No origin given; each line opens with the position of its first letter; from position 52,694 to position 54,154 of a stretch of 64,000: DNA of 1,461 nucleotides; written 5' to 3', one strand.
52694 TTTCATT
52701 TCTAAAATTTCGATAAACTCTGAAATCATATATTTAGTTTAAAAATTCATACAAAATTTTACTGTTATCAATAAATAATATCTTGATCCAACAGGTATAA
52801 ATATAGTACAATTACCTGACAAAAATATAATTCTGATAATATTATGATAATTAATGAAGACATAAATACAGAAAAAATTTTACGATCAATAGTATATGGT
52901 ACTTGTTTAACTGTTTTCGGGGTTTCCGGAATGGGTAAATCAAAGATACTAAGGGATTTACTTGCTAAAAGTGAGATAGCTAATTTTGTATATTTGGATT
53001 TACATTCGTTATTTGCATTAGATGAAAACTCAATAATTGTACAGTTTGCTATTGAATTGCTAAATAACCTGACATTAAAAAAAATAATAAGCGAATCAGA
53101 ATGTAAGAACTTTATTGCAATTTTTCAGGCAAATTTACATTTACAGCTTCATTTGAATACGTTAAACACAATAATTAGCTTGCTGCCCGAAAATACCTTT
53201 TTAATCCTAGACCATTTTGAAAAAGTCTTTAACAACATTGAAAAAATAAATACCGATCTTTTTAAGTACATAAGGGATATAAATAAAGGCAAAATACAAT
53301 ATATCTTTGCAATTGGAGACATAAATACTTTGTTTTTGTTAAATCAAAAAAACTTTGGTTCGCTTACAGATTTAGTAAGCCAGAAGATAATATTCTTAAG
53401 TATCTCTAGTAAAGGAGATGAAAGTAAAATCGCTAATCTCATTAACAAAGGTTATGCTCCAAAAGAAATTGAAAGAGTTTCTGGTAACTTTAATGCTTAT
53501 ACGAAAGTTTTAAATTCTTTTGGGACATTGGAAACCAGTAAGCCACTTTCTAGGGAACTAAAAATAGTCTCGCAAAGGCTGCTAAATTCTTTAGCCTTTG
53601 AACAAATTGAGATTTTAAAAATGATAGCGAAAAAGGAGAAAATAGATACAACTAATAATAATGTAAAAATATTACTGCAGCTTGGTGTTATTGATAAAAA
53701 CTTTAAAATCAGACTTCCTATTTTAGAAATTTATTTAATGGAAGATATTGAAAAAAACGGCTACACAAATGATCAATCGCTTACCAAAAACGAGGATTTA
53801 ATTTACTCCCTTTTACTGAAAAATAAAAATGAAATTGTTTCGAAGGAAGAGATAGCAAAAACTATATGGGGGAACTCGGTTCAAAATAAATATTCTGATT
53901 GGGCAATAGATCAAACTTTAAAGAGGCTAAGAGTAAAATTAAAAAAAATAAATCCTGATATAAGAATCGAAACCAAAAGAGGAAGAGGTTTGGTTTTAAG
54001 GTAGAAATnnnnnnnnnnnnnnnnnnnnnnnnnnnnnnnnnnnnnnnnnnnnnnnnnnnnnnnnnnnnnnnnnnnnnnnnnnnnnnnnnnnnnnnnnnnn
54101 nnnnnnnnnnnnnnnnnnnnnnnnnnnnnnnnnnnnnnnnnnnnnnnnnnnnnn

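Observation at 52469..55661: P-loop ATPase with C-terminal OmpR-type winged helix, flanked by two tandem paralogous proteins of unknown function and a small divergent ORF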

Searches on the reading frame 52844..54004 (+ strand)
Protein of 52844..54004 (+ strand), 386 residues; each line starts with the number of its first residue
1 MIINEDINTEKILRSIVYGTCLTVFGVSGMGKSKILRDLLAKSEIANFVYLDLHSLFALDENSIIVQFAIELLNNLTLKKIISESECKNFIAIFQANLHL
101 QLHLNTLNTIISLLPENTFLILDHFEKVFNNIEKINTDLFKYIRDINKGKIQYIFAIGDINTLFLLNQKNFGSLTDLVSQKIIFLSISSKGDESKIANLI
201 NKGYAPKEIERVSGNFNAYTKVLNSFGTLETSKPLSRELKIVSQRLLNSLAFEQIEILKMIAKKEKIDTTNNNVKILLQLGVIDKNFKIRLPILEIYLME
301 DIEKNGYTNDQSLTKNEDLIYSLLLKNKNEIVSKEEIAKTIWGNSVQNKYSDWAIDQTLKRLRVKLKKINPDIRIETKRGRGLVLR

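Call 3: search_protein_families(library=pfam, proteins=[window:52844-54004:+], max_evalue=1)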
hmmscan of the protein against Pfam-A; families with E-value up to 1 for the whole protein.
window:52844-54004:+ (386 aa): 8 families
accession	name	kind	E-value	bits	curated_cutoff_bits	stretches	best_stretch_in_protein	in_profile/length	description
PF00486.34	Trans_reg_C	-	2.3e-11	44.1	26.2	1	312-382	5-74/77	Transcriptional regulatory protein, C terminal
PF13401.12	AAA_22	-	0.0012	19.6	27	1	20-148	6-109/130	AAA domain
PF25201.1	nSTAND6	-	0.0029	18.1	27.7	1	20-73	19-72/148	Novel STAND NTPase 6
PF13191.12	AAA_16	-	0.0062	17.5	32.6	1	20-126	25-142/167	AAA ATPase domain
PF15793.11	SHLD2_C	-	0.035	14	27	1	33-74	125-164/166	Shieldin complex subunit 2, C-terminal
PF20703.3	nSTAND1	-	0.083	12.9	27.1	1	9-133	23-132/379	Novel STAND NTPase 1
PF05183.17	RdRP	-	0.23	10.6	23.8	1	253-383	229-348/582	RNA dependent RNA polymerase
PF13671.12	AAA_33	-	0.29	11.9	27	0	24-52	4-31/143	AAA domain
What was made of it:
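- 53777..53989 (+): OmpR/PhoB-type winged-helix DNA-binding domain (Trans_reg_C, residues 312-382). Pfam gives 44.1 bits against a gathering score of 26.2 (call 3).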

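Call 4: search_protein_families(library=ncbifam, proteins=[window:52844-54004:+], max_evalue=1)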
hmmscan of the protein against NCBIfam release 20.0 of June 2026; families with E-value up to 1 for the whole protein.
window:52844-54004:+ (386 aa): 19 families
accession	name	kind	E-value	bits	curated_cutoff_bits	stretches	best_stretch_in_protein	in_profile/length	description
NF053854.1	RespRegPhoBBctds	equivalog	5.9e-07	29.1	270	1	311-383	154-222/225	two-component system response regulator PhoB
NF008296.0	PRK11083.1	equivalog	6.5e-07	29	273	1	312-385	153-225/228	two-component system response regulator CreB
NF045944.1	ResRegRpaBCyano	equivalog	9.6e-07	28.4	330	1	311-384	152-226/229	response regulator transcription factor RpaB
NF041734.1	resp_reg_RppA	equivalog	1.8e-05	24.2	250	1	304-384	148-226/229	two-component system response regulator RppA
TIGR01387.1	cztR_silR_copR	subfamily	4.1e-05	23.3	279.2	1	310-385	145-218/218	heavy metal response regulator transcription factor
NF051850.1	RespRegRprY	equivalog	4.1e-05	23.1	370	1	310-383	154-224/234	response regulator transcription factor RprY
NF000401.1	vanR-A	exception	0.0002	20.9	500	1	309-368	153-211/231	vancomycin resistance response regulator transcription factor VanR-A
NF008567.0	PRK11517.1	equivalog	0.00041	19.8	353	1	310-384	145-217/223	response regulator transcription factor HprR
TIGR02154.1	PhoB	equivalog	0.00051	19.4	296.2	1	316-384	158-224/226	phosphate regulon transcriptional regulator PhoB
NF000402.1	vanR-B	exception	0.00077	19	480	1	261-383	100-214/219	vancomycin resistance response regulator transcription factor VanR-B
NF040534.1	resp_reg_YycF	equivalog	0.00082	18.7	340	1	302-385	147-227/231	response regulator YycF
NF008078.0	PRK10816.1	equivalog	0.00083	18.9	336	1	311-383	148-218/223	two-component system response regulator PhoP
NF045914.1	RespRegNblR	equivalog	0.0035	16.9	300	1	312-386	154-226/228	response regulator transcription factor NblR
NF007346.1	PRK09836.1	equivalog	0.0043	16.9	420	1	310-385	148-221/227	copper/silver response regulator transcription factor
NF012023.0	PRK15479.1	equivalog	0.021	14.4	337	1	312-385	148-217/224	transcriptional regulator TctD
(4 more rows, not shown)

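Call 10: find_homologous_proteins(query=window:52844-54004:+)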
Query window:52844-54004:+ (386 aa): 24 proteins with E <= 0.001 among 7095 candidates.
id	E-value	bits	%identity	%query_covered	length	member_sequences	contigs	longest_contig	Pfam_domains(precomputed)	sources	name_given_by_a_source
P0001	1.5e-238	809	100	100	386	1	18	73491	PF00486.35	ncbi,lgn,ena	-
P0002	4.6e-238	807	100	100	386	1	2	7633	PF00486.35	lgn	-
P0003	7.6e-236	800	99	100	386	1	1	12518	PF00486.35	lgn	-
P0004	1.1e-234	796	99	100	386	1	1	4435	PF00486.35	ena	-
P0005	1.3e-91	326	48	100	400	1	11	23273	PF00486.35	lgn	-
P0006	3.4e-90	321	47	97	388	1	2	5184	PF00486.35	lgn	-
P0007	3.7e-9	54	35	36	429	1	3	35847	PF00486.35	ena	-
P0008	2.7e-8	52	25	94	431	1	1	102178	PF00486.35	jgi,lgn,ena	-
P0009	9.7e-8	50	26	92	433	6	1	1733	PF00486.35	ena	-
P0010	1.5e-7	49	27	89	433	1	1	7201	PF00486.35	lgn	-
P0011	2.2e-7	49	27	94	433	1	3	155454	PF00486.35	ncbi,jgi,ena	-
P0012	5.1e-7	47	31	36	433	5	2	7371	PF00486.35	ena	-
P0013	1.4e-6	46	36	24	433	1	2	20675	PF00486.35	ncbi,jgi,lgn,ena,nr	ncbi:MAG: OmpR/PhoB-type protein [Candidatus Levybacteria bacterium]|nr:OmpR/PhoB-type protein [Cand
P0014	2.0e-6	45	33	38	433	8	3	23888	PF00486.35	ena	-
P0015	2.3e-6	45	28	38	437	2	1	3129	PF00486.35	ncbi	-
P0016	4.6e-6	44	40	19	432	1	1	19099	PF00486.35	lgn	-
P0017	5.5e-6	44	28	36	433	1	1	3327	PF00486.35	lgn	-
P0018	6.8e-6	44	26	94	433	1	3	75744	PF00486.35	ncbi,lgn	-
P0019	8.5e-6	43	40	19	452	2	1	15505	PF00486.35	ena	-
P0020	1.7e-5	42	26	56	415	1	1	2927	PF00486.35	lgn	-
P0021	1.9e-5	42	30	38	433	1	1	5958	PF00486.35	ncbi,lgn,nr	ncbi:MAG: helix-turn-helix domain-containing protein [bacterium]|nr:helix-turn-helix domain-containi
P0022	3.0e-5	42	40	18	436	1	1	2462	PF00486.35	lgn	-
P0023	3.0e-5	41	25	94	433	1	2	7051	PF00486.35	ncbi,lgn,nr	ncbi:MAG: helix-turn-helix domain-containing protein [Candidatus Levybacteria bacterium]|nr:helix-tu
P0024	1.3e-4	39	33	24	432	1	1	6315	PF00486.35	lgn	-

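Call 11: find_encoding_contigs(protein=window:52844-54004:+, flank=10000)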
Protein window:52844-54004:+ (386 aa): 24 contigs read that carry it; 6 places shown.
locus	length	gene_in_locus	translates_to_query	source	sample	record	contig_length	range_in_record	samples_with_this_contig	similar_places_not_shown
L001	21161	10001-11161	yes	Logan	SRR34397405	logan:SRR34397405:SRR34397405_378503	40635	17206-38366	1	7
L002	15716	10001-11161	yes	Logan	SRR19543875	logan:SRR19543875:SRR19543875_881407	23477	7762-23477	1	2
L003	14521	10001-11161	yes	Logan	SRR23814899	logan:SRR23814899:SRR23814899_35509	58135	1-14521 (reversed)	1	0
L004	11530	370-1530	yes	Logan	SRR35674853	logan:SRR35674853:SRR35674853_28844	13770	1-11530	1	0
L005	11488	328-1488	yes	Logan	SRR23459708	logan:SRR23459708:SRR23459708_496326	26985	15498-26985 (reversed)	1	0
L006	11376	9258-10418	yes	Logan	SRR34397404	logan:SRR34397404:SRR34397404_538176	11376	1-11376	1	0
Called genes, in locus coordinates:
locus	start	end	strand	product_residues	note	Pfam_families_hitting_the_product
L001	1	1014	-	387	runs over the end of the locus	PF01820:Dala_Dala_lig_N, PF02222:ATP-grasp (faint), PF02786:CPSase_L_D2 (faint), PF07478:Dala_Dala_lig_C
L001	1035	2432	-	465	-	PF05221:AdoHcyase, PF00670:AdoHcyase_NAD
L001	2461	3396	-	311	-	PF00294:PfkB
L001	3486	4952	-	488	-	PF08245:Mur_ligase_M, PF02875:Mur_ligase_C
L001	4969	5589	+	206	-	PF13489:Methyltransf_23, PF07021:MetW, PF13847:Methyltransf_31, PF08241:Methyltransf_11, PF08242:Methyltransf_12, PF13649:Methyltransf_25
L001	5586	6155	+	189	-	PF01923:Cob_adeno_trans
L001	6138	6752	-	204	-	PF13489:Methyltransf_23 (faint), PF08241:Methyltransf_11, PF13649:Methyltransf_25 (weak)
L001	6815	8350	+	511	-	PF01336:tRNA_anti-codon, PF00152:tRNA-synt_2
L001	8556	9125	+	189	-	PF01966:HD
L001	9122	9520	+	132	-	-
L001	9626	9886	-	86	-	-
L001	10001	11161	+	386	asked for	PF00486:Trans_reg_C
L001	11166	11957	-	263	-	-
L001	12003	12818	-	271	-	-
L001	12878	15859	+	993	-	PF00005:ABC_tran (faint), PF02463:SMC_N (faint), PF03193:RsgA_GTPase (faint), PF13191:AAA_16 (faint), PF13304:AAA_21 (faint), PF13555:AAA_29 (faint), PF17760:UvrA_inter, PF17755:UvrA_DNA-bind, +2 more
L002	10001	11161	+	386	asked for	PF00486:Trans_reg_C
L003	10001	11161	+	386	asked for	PF00486:Trans_reg_C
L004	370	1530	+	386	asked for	PF00486:Trans_reg_C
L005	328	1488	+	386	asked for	PF00486:Trans_reg_C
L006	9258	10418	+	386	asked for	PF00486:Trans_reg_C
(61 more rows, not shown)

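Call 12: find_encoding_contigs(protein=P0005, flank=8000, max_places=4)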
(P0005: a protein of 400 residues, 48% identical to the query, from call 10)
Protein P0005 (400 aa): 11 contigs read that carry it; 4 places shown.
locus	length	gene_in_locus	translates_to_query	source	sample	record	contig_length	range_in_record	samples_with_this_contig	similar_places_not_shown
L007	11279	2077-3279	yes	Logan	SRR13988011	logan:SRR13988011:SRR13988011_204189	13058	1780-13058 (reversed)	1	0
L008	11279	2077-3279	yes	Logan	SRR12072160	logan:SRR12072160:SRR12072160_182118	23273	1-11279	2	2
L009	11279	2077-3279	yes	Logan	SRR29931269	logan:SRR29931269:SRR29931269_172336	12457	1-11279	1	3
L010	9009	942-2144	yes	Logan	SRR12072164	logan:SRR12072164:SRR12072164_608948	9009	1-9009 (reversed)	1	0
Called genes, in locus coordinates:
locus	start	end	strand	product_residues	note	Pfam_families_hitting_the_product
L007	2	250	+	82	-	?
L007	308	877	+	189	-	PF01966:HD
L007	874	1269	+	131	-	-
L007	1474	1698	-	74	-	-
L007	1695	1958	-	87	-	-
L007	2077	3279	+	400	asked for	PF00486:Trans_reg_C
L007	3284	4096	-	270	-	-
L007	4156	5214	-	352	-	-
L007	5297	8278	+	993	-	PF00005:ABC_tran (faint), PF02463:SMC_N (faint), PF03193:RsgA_GTPase (faint), PF13191:AAA_16 (faint), PF13304:AAA_21 (faint), PF13555:AAA_29 (faint), PF17760:UvrA_inter, PF17755:UvrA_DNA-bind, +2 more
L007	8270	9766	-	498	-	-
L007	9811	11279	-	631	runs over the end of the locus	PF00009:GTP_EFTU, PF22042:EF-G_D2 (faint), PF00679:EFG_C, PF21018:BipA_C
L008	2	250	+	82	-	?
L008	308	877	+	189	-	PF01966:HD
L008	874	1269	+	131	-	-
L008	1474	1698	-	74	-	-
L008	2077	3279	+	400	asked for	PF00486:Trans_reg_C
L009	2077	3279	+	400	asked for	PF00486:Trans_reg_C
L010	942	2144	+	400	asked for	PF00486:Trans_reg_C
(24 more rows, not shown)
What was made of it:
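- The arrangement is kept in the sister species (call 12). The islet occupies the same site in two species (call 12).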

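Call 13: find_encoding_contigs(protein=P0006, flank=8000, max_places=3)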
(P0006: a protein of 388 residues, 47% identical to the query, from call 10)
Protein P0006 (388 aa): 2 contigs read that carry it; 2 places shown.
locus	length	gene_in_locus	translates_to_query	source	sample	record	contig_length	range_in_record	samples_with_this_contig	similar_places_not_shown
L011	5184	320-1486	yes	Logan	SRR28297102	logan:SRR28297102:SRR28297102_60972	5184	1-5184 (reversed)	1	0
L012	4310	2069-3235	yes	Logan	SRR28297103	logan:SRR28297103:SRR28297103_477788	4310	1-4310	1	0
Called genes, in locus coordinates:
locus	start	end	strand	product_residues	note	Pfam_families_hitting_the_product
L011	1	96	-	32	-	?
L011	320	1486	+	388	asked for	PF00486:Trans_reg_C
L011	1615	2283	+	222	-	PF26593:TraC-like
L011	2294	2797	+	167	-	-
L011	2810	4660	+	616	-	PF19044:P-loop_TraG, PF01935:DUF87, PF12846:AAA_10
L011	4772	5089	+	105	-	PF00436:SSB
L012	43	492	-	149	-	-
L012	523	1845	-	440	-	-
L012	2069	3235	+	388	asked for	PF00486:Trans_reg_C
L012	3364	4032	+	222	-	PF26593:TraC-like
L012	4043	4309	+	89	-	?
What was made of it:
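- The 47%-identical homologue P0006 lies directly upstream of TraC-like, VirB4/TraG-type ATPase and SSB genes on short contigs (call 13). One homologue lies next to SSB and conjugation-type genes (call 13).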

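Call 14: find_encoding_contigs(protein=P0011, flank=6000, max_places=2)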
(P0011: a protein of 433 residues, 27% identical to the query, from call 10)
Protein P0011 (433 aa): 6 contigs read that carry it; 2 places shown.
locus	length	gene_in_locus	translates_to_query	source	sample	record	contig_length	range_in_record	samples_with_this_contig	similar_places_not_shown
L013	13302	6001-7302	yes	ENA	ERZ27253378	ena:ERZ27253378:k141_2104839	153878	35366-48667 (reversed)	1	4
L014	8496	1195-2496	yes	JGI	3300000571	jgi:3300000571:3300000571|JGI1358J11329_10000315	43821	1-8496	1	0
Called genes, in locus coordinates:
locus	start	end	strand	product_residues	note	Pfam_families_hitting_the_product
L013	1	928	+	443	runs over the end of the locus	PF04932:Wzy_C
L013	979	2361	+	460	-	PF14559:TPR_19 (faint)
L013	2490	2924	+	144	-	PF00075:RNase_H, PF13456:RVT_3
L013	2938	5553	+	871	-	PF13196:DUF4012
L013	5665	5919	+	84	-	-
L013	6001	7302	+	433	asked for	PF00486:Trans_reg_C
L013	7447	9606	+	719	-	PF00133:tRNA-synt_1, PF09334:tRNA-synt_1g (weak), PF13603:tRNA-synt_1_2 (faint), PF00133:tRNA-synt_1, PF09334:tRNA-synt_1g (weak), PF08264:Anticodon_1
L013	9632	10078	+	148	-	-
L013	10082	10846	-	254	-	PF01386:Ribosomal_L25p, PF14693:Ribosomal_TL5_C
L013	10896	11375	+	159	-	PF02075:RuvC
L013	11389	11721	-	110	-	-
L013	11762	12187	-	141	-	PF01050:MannoseP_isomer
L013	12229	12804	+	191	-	PF01330:RuvA_N, PF14520:HHH_5, PF07499:RuvA_C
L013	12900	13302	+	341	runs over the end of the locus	PF05496:RuvB_N, PF00004:AAA, PF07728:AAA_5, PF17864:AAA_lid_4, PF05491:WHD_RuvB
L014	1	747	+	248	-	?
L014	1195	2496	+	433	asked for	PF00486:Trans_reg_C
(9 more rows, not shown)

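Call 15: find_encoding_contigs(protein=P0008, flank=6000, max_places=2)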
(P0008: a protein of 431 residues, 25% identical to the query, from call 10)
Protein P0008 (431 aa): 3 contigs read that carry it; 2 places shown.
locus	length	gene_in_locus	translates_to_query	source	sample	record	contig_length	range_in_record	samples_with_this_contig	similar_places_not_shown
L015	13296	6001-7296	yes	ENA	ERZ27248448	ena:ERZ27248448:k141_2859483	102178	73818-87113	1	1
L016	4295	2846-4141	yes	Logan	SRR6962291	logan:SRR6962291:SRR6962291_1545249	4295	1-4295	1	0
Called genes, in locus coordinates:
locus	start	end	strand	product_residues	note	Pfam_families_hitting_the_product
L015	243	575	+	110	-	PF00825:Ribonuclease_P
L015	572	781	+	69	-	PF01809:YidD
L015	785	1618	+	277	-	PF02096:60KD_IMP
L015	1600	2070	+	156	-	PF13083:KH_KhpA-B, PF01424:R3H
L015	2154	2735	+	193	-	-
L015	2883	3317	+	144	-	PF00075:RNase_H, PF13456:RVT_3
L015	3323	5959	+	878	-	PF13196:DUF4012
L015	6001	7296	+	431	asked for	PF00486:Trans_reg_C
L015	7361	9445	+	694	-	PF00133:tRNA-synt_1, PF09334:tRNA-synt_1g, PF13603:tRNA-synt_1_2, PF09334:tRNA-synt_1g (weak), PF00133:tRNA-synt_1, PF09334:tRNA-synt_1g (weak), PF08264:Anticodon_1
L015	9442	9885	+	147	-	-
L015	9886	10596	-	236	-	PF01386:Ribosomal_L25p, PF14693:Ribosomal_TL5_C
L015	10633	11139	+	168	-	PF02075:RuvC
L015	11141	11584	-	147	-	-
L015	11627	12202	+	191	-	PF01330:RuvA_N, PF14520:HHH_5, PF07499:RuvA_C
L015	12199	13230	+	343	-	PF05496:RuvB_N, PF00004:AAA, PF07728:AAA_5, PF13173:AAA_14 (faint), PF17864:AAA_lid_4, PF05491:WHD_RuvB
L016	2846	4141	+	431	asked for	PF00486:Trans_reg_C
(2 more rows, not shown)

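Call 16: find_encoding_contigs(protein=P0007, flank=6000, max_places=2)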
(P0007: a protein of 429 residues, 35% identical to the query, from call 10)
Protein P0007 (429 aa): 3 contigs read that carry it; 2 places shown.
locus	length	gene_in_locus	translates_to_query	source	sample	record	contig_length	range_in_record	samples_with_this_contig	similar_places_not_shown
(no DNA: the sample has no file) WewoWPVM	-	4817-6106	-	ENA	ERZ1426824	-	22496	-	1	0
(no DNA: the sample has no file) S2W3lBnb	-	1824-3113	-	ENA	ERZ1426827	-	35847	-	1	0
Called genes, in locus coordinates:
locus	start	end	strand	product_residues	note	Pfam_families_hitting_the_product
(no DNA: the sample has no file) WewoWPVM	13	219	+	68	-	PF01809:YidD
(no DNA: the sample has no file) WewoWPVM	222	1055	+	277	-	PF02096:60KD_IMP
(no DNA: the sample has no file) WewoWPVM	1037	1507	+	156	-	PF13083:KH_KhpA-B, PF01424:R3H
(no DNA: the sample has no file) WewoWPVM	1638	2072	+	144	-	PF00075:RNase_H, PF13456:RVT_3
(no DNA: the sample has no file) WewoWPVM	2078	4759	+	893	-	PF13196:DUF4012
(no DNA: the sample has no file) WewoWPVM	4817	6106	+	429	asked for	PF00486:Trans_reg_C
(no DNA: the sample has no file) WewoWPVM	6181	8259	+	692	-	PF00133:tRNA-synt_1, PF09334:tRNA-synt_1g (weak), PF13603:tRNA-synt_1_2 (weak), PF09334:tRNA-synt_1g (weak), PF08264:Anticodon_1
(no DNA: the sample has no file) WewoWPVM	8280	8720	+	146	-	-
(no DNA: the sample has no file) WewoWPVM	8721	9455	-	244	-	-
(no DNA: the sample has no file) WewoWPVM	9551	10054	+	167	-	PF02075:RuvC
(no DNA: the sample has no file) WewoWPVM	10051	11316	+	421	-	PF02844:GARS_N, PF01071:GARS_A, PF02843:GARS_C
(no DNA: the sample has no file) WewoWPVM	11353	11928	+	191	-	PF01330:RuvA_N, PF14520:HHH_5, PF07499:RuvA_C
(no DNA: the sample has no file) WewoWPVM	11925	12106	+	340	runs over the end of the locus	PF05496:RuvB_N, PF00004:AAA, PF07728:AAA_5, PF17864:AAA_lid_4, PF05491:WHD_RuvB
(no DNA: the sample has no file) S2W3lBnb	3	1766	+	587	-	?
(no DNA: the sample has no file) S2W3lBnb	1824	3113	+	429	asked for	PF00486:Trans_reg_C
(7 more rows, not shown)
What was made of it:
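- The wider family sits in stable chromosomal contexts (calls 14-16).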

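Call 31: search_solved_structures(query=A3, max_evalue=1)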
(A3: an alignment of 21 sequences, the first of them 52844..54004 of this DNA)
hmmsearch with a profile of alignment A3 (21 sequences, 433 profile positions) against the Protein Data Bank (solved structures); distinct sequences matched with E-value up to 1: 51.
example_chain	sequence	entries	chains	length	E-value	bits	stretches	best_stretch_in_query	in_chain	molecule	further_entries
6iju_A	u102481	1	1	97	3.6e-10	42.7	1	352-431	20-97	DNA-binding response regulator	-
6kyx_A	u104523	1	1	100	3.9e-10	42.6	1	352-431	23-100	DNA-binding response regulator ArlR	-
6is4_A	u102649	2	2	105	4.6e-10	42.4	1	352-431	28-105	Response regulator ArlR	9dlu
3rjp_A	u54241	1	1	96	5e-08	35.7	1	346-432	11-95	CovR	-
2zxj_A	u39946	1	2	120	1.2e-07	34.4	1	348-431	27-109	Transcriptional regulatory protein walR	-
2k4j_A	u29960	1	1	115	2.1e-07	33.6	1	352-430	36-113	Putative TRANSCRIPTIONAL REGULATOR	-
2d1v_A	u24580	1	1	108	2.7e-07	33.2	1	349-431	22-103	Transcriptional regulatory protein yycF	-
6cqg_A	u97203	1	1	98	4.9e-07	32.4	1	348-431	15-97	DNA-binding response regulator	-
2jzy_A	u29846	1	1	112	9.1e-07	31.5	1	352-430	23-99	Transcriptional regulatory protein PcoR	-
5za3_A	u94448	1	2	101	1.1e-06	31.3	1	347-431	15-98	DNA-binding response regulator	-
3q9v_A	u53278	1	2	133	1.2e-06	31.2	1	350-431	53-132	DNA-binding response regulator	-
8b4c_D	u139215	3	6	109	4.7e-06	29.2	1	349-431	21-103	Cholera toxin transcriptional activator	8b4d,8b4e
8b4b_W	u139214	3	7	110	4.9e-06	29.1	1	349-431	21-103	Cholera toxin transcriptional activator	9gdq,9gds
2hwv_A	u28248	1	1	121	4.9e-06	29.1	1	348-431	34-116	DNA-binding response regulator VicR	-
1kgs_A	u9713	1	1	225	5.3e-06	29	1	351-431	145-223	DNA BINDING RESPONSE REGULATOR D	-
2qen_A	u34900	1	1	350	0.07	15.4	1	13-53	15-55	WALKER-TYPE ATPASE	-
3c41_J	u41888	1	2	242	0.96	11.7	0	22-51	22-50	Amino acid ABC transporter (ArtP)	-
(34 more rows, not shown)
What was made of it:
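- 53777..53989 (+): PDB profile hits to ArlR, CovR and WalR reach E=4e-10 (call 31).
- The PDB profile search hits ArlR, CovR and WalR DNA-binding domains, plus 2qen weakly (call 31).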

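Call 37: predict_structure(alignment_id=A3)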
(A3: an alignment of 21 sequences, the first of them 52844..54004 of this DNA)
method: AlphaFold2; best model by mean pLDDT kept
length: 386 residues; sequences in the alignment: 21
mean_pLDDT: 70.2   pTM: 0.42
mean pLDDT of the five models: 70.2, 70.0, 69.9, 69.3, 66.9
residues with pLDDT >= 90: 62; 70-90: 161; 50-70: 82; < 50: 81
segments of 3 or more residues with pLDDT < 50: 1-4, 20-29, 168-193, 203-233, 307-311
pLDDT, mean of each block of 10 residues (from residue 1): 50 64 44 68 78 71 85 90 94 86 85 84 73 62 67 69 54 36 28 51 45 40 30 59 71 87 90 86 83 81 61 78 91 91 66 88 82 88 91
secondary structure, 60 per line:
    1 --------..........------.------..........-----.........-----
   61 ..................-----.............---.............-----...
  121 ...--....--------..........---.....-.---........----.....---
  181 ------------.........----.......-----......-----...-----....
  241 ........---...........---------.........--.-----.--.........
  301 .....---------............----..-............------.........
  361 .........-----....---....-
elements in order: H9-18 H32-41 E47-52 H61-78 H84-96 H100-112 E118-123 H126-129 H138-147 E151-155 H161-168 H173-177 H193-201 H206-212 E221-223 E229-231 H237-248 H252-262 H272-280 H292-305 H315-326 H334-345 H352-369 E375-378 E382-385
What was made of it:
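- On AAA+ ATPases of the ORC/Cdc6 / ATPase_2 (PF01637) kind: The model has moderate confidence, pLDDT 70 (call 37).
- The model is only moderately confident (pLDDT 70, pTM 0.42), and the Walker A loop has pLDDT below 50 (call 37).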
